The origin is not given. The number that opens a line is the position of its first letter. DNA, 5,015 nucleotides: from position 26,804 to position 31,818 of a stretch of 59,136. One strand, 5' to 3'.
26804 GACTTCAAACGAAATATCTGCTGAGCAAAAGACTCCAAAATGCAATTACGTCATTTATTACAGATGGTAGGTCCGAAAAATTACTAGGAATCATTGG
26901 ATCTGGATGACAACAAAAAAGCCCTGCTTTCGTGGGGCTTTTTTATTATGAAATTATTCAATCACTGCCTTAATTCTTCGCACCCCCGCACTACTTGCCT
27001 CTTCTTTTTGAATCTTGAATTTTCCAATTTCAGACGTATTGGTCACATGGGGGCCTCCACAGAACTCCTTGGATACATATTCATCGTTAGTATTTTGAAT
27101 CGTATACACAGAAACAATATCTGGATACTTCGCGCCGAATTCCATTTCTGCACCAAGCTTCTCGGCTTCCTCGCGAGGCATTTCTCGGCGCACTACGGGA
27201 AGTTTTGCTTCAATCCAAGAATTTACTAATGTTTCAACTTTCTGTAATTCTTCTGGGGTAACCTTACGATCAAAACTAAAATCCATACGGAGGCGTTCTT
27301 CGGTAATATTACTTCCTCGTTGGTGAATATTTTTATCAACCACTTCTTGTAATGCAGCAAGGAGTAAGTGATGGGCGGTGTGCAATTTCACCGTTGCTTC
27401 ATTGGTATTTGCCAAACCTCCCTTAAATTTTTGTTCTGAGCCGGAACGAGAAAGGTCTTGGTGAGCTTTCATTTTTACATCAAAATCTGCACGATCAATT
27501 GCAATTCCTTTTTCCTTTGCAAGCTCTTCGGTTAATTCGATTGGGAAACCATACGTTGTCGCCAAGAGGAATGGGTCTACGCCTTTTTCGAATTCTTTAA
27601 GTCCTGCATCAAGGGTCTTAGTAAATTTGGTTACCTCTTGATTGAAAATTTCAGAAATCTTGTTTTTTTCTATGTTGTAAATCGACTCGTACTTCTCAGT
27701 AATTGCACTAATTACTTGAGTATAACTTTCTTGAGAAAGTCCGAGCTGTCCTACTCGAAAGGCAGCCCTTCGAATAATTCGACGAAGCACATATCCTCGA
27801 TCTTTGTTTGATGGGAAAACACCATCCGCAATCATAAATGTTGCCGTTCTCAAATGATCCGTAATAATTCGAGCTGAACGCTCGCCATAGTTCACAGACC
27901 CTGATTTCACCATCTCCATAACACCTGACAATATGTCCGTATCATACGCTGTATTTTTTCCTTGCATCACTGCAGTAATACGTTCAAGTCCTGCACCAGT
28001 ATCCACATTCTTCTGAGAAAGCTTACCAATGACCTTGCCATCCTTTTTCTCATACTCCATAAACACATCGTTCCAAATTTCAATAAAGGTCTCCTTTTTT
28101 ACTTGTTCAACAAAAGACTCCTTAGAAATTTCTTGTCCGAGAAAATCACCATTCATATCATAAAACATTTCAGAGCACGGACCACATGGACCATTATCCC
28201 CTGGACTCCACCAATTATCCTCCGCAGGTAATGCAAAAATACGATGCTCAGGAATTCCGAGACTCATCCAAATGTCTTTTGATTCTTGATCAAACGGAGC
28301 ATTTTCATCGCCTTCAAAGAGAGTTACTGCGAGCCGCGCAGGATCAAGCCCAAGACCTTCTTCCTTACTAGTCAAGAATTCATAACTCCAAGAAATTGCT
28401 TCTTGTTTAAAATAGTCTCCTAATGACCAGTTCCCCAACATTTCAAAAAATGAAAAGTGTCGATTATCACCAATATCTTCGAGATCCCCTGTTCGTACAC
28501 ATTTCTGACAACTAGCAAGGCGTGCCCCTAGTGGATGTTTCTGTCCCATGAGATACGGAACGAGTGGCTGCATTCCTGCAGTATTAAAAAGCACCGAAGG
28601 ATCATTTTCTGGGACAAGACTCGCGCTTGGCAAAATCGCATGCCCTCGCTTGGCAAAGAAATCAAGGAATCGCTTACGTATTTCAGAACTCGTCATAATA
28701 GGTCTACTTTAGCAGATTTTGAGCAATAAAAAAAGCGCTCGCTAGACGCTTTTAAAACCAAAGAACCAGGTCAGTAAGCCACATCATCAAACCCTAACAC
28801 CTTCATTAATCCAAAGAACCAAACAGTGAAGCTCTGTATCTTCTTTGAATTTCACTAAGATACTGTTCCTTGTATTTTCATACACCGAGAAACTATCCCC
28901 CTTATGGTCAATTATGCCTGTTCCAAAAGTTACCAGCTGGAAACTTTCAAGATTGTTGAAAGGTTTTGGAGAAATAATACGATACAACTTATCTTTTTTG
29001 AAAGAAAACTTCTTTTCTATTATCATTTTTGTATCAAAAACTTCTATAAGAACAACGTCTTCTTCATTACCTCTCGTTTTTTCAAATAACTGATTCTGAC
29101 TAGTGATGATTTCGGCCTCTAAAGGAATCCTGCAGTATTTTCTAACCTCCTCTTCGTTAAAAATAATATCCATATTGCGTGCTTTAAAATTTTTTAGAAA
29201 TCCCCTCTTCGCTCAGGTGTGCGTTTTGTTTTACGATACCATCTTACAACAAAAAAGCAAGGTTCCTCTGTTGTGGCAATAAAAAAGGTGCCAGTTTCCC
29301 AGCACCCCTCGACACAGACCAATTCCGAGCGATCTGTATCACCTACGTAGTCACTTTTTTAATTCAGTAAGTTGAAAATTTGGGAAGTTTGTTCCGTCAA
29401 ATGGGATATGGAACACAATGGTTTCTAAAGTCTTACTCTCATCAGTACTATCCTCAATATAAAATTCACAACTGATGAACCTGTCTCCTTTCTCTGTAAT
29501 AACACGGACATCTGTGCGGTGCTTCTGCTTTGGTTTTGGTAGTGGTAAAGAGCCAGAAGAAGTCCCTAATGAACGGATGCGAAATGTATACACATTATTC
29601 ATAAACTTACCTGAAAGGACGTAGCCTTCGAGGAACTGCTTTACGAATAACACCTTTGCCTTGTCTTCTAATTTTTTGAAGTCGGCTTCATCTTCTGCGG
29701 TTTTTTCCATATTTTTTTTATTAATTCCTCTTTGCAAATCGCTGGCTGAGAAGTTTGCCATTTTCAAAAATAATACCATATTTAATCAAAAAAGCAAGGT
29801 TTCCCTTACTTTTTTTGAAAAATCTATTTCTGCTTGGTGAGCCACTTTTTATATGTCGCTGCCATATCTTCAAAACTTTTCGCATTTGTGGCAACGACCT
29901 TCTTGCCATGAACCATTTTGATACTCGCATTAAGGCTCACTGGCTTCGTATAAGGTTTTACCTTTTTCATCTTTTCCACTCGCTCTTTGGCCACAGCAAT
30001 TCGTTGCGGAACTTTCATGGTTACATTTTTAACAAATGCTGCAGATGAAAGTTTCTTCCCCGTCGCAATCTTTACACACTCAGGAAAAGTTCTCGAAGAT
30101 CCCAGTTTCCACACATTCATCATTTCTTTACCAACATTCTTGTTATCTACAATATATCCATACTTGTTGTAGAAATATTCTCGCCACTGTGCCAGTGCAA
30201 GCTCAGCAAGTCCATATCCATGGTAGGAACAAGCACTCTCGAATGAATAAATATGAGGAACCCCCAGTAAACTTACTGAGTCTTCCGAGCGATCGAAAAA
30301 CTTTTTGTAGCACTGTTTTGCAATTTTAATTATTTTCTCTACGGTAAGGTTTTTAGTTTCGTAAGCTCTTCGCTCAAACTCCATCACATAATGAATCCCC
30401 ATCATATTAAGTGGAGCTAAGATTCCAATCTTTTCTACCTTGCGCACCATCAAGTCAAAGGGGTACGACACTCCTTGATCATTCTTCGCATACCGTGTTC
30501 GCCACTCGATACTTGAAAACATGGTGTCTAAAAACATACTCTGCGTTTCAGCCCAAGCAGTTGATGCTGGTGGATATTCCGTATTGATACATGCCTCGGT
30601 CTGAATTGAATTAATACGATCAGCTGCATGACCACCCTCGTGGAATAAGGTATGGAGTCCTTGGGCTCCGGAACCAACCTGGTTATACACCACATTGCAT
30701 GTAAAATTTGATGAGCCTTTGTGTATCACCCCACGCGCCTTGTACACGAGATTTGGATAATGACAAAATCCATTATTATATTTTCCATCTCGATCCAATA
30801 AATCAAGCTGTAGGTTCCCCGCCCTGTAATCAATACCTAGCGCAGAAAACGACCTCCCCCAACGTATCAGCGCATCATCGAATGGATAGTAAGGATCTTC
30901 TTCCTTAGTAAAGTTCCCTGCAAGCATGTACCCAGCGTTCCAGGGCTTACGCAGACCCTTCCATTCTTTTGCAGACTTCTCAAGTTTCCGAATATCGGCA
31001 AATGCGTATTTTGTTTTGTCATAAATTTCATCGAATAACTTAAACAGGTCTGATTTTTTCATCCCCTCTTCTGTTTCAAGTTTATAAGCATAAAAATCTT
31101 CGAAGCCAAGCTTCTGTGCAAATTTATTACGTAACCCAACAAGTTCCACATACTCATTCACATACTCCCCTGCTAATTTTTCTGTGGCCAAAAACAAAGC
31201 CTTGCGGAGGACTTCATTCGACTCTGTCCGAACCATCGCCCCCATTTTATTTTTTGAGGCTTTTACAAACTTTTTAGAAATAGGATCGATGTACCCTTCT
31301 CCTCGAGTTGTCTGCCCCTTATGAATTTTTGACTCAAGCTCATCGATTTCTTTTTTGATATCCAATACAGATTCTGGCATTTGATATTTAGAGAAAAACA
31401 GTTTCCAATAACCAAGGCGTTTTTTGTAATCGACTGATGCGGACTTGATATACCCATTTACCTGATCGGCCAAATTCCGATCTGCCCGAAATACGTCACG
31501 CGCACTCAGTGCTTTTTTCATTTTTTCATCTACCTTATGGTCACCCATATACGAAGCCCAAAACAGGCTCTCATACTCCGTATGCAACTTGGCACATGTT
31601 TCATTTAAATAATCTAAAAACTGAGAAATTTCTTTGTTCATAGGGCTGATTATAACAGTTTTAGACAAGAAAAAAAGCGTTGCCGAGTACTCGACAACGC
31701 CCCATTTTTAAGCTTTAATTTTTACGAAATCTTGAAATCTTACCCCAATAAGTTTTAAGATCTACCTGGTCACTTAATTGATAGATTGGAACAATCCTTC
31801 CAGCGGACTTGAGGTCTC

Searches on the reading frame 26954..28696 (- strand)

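Call 69: search_protein_families(library=pfam, proteins=[window:26954-28696:-], max_evalue=0.00001)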
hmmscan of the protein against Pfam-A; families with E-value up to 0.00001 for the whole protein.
window:26954-28696:- (580 aa): 2 families
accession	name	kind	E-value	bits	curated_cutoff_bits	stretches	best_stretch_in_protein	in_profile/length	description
PF01411.24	tRNA-synt_2c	-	1.6e-127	426.8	30.3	1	5-441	1-451/552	tRNA synthetases class II (A)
PF07973.19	tRNA_SAD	-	1.4e-16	60.6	24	1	528-575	1-43/44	Threonyl and Alanyl tRNA synthetase second additional domain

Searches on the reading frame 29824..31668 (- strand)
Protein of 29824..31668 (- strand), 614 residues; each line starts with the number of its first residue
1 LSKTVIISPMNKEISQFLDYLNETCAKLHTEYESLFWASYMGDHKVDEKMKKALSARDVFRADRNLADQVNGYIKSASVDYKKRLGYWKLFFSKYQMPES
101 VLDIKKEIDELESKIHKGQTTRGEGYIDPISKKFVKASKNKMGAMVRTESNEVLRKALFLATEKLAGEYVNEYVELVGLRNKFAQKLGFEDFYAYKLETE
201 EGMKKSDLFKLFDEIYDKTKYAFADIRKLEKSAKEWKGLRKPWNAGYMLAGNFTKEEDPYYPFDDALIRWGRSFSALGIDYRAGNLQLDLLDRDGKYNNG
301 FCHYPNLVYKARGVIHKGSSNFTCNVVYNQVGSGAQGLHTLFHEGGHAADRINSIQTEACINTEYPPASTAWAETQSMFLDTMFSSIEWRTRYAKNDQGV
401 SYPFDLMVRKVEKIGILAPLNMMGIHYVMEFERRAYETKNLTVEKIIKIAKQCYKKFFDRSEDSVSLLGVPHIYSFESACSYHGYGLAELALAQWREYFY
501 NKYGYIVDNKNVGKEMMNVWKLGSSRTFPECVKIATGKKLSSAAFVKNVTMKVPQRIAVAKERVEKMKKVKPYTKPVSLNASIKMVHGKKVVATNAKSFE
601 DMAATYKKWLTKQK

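Call 69: search_protein_families(library=pfam, proteins=[window:29824-31668:-], max_evalue=0.00001)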
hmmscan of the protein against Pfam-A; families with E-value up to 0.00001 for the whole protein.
window:29824-31668:- (614 aa): 1 family
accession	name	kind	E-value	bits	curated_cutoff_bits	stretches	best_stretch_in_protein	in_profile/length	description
PF01401.24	Peptidase_M2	-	3.6e-06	26.3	23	0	11-218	4-204/581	Angiotensin-converting enzyme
